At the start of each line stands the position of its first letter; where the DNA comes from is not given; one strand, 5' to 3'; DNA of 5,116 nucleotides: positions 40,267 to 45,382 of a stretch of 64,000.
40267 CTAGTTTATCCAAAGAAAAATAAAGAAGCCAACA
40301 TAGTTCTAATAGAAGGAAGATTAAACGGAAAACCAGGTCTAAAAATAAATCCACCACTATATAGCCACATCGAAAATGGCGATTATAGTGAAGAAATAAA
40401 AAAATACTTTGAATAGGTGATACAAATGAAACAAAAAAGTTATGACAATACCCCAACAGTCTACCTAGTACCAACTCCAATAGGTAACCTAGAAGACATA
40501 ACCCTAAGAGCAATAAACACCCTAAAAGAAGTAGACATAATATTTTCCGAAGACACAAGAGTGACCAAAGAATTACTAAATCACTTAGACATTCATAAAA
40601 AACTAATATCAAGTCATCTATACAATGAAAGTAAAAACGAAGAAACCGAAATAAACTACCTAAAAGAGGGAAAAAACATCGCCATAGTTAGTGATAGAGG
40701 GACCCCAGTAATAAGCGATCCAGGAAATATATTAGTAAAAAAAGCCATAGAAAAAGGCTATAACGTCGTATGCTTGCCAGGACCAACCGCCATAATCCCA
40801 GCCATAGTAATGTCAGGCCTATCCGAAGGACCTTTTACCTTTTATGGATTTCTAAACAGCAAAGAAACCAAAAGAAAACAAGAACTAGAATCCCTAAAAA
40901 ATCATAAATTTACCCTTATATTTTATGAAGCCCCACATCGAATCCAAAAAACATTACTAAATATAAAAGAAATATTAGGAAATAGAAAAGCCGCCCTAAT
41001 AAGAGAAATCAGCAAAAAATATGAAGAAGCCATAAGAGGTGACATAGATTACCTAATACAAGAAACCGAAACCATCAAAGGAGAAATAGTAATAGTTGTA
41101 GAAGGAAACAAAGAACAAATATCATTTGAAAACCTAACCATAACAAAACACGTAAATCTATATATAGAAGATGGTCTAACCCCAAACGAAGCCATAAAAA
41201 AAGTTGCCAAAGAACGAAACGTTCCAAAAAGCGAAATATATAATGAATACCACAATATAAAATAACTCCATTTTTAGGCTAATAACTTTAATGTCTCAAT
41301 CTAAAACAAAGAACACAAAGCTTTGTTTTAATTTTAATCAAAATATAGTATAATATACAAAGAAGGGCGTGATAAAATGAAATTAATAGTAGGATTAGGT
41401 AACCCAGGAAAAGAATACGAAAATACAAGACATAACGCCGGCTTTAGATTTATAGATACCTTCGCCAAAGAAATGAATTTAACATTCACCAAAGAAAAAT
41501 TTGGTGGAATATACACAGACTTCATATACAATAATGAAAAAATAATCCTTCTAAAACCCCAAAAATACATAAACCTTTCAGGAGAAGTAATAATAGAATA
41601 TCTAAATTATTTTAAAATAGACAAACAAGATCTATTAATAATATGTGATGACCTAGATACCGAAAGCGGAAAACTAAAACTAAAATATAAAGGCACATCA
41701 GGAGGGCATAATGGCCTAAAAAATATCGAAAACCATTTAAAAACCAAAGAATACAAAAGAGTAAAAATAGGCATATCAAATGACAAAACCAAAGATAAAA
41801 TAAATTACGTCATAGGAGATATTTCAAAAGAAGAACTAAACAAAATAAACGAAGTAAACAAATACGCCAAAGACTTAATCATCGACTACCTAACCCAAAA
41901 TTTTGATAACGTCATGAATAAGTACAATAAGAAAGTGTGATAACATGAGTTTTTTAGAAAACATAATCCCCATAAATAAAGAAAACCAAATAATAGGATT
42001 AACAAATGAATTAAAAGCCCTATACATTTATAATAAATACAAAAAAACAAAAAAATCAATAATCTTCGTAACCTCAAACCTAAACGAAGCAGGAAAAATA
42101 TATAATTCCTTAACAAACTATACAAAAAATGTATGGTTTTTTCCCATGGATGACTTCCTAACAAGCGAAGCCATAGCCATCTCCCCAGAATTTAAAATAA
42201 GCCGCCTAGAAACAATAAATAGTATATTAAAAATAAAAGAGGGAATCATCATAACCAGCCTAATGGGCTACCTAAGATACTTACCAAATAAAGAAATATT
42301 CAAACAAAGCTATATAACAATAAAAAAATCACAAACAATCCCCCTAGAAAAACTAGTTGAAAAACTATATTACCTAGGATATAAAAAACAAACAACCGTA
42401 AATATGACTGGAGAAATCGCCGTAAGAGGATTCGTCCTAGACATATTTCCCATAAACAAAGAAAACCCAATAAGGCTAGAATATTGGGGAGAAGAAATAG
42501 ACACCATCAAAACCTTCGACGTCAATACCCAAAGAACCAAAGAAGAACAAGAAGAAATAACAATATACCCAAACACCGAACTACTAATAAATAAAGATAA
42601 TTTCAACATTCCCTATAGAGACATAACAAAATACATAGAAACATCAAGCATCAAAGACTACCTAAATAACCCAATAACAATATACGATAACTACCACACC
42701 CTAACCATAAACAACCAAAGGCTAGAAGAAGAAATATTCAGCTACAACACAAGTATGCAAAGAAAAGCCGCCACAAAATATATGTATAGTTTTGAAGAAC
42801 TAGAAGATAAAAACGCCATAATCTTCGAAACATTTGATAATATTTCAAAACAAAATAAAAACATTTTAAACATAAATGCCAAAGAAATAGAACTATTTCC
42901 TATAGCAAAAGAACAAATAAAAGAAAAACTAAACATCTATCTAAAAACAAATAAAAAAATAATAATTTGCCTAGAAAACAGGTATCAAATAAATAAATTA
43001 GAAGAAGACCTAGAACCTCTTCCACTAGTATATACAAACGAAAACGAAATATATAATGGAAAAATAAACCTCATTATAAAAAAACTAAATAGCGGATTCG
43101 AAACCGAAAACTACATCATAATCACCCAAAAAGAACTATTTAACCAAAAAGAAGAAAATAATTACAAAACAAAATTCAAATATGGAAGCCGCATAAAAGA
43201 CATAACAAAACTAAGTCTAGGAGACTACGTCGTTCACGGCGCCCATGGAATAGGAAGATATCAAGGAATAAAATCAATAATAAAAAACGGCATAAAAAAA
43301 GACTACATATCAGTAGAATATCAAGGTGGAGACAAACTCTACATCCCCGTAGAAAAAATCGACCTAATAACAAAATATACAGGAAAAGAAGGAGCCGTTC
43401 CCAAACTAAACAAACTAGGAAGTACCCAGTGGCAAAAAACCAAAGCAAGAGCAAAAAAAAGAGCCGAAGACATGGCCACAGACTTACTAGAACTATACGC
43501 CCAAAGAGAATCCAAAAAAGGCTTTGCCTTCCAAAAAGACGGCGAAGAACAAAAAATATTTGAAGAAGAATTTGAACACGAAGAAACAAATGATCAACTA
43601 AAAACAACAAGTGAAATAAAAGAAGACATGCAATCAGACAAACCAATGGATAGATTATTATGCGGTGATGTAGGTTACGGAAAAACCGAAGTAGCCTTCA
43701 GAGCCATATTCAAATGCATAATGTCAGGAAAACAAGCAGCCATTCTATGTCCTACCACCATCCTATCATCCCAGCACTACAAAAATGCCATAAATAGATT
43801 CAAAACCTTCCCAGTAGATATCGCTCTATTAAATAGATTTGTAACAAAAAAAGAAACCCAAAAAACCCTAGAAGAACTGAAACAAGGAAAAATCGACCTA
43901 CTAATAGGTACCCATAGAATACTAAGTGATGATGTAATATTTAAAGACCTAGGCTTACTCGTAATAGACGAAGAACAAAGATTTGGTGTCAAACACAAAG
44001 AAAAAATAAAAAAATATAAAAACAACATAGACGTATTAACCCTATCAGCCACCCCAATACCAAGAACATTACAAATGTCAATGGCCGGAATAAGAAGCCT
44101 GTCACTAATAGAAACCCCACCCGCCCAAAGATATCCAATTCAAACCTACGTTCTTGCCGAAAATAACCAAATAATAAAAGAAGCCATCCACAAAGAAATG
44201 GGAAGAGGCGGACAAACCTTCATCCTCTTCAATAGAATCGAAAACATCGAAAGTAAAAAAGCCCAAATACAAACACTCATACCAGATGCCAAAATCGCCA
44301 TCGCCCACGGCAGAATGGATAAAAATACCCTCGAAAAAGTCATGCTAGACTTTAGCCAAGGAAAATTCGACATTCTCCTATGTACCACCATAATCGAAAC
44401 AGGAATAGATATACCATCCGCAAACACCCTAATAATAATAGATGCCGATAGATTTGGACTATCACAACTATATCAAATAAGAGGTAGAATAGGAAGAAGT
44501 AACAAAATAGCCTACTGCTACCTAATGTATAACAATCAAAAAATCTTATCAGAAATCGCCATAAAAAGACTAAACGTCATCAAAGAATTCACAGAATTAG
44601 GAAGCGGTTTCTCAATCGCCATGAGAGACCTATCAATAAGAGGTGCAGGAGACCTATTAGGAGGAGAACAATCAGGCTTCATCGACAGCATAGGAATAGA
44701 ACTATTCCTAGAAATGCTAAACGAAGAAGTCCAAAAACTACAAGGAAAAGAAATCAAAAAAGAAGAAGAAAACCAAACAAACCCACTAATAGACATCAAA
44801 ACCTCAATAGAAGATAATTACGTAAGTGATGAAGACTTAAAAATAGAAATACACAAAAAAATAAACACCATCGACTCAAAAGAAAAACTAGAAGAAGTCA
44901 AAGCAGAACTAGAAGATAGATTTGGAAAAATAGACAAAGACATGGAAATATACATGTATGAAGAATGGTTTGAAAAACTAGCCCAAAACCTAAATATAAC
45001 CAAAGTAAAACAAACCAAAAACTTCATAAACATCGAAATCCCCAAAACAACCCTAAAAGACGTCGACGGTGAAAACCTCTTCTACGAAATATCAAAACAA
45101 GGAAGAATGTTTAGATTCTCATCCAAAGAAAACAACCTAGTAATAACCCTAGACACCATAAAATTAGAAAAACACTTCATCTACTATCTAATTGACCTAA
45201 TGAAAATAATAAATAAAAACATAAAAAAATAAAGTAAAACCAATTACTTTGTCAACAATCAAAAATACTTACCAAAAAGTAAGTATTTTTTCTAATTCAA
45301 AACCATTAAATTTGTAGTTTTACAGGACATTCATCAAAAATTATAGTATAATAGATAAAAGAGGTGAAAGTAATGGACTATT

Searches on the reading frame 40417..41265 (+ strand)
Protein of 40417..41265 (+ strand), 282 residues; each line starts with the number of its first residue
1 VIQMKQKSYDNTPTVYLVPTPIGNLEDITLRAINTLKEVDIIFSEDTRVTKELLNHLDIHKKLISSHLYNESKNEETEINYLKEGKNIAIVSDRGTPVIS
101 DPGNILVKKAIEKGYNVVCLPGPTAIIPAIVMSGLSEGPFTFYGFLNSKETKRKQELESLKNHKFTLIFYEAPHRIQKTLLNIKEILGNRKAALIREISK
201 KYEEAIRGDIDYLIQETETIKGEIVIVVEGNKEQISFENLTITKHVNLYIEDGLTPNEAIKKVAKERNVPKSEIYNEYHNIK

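Call 69: search_protein_families(library=pfam, proteins=[window:40417-41265:+])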
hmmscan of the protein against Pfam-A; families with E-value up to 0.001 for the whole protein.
window:40417-41265:+ (282 aa): 1 family
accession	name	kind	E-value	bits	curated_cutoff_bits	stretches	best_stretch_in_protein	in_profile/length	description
PF00590.25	TP_methylase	-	8.9e-31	107.9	27.8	1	14-211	1-209/212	Tetrapyrrole (Corrin/Porphyrin) Methylases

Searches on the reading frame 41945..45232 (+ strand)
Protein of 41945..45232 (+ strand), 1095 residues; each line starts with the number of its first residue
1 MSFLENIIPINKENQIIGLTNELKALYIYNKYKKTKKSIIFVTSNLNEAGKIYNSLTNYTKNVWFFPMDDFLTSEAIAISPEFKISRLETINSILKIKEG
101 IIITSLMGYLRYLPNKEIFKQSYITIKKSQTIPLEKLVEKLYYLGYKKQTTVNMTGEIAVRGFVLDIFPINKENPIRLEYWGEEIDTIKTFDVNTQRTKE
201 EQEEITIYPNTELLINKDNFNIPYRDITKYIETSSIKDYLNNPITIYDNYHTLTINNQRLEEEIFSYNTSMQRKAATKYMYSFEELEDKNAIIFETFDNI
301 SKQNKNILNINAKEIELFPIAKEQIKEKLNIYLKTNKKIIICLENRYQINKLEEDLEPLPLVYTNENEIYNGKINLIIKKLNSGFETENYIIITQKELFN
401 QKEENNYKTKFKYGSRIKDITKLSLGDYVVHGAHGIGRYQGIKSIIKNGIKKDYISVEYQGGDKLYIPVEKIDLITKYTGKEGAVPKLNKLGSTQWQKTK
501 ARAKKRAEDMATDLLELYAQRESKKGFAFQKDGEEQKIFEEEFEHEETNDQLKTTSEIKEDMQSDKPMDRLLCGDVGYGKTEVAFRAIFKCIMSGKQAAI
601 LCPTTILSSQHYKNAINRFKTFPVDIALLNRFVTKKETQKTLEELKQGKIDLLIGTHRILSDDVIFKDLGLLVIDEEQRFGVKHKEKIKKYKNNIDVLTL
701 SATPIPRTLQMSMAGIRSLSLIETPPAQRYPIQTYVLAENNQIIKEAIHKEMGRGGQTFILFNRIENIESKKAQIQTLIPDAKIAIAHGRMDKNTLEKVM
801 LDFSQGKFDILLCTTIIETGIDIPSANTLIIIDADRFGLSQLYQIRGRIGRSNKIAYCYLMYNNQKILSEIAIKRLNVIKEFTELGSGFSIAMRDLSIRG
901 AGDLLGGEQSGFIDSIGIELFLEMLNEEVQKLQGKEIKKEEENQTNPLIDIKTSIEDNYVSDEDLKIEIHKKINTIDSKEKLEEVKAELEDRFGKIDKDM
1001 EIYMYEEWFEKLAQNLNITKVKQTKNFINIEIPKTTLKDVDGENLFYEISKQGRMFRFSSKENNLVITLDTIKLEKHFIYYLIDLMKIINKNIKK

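Call 17: search_protein_families(library=pfam, proteins=[window:41945-45232:+])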
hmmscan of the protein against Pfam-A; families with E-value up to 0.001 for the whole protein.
window:41945-45232:+ (1095 aa): 5 families
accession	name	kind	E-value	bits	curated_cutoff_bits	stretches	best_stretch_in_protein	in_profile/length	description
PF00270.35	DEAD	-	1.1e-24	87.5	26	1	568-710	15-165/167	DEAD/DEAH box helicase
PF17757.6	UvrB_inter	-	8.3e-24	84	22.9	1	124-212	1-90/91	UvrB interaction domain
PF00271.37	Helicase_C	-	1.7e-22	80.2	23.5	1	743-852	5-109/110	Helicase conserved C-terminal domain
PF02559.22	CarD_TRCF_RID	-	3e-20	72.5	23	1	423-478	1-56/57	CarD-like/TRCF RID domain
PF03461.20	TRCF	-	9.9e-16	58.3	25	1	950-1040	2-92/95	TRCF domain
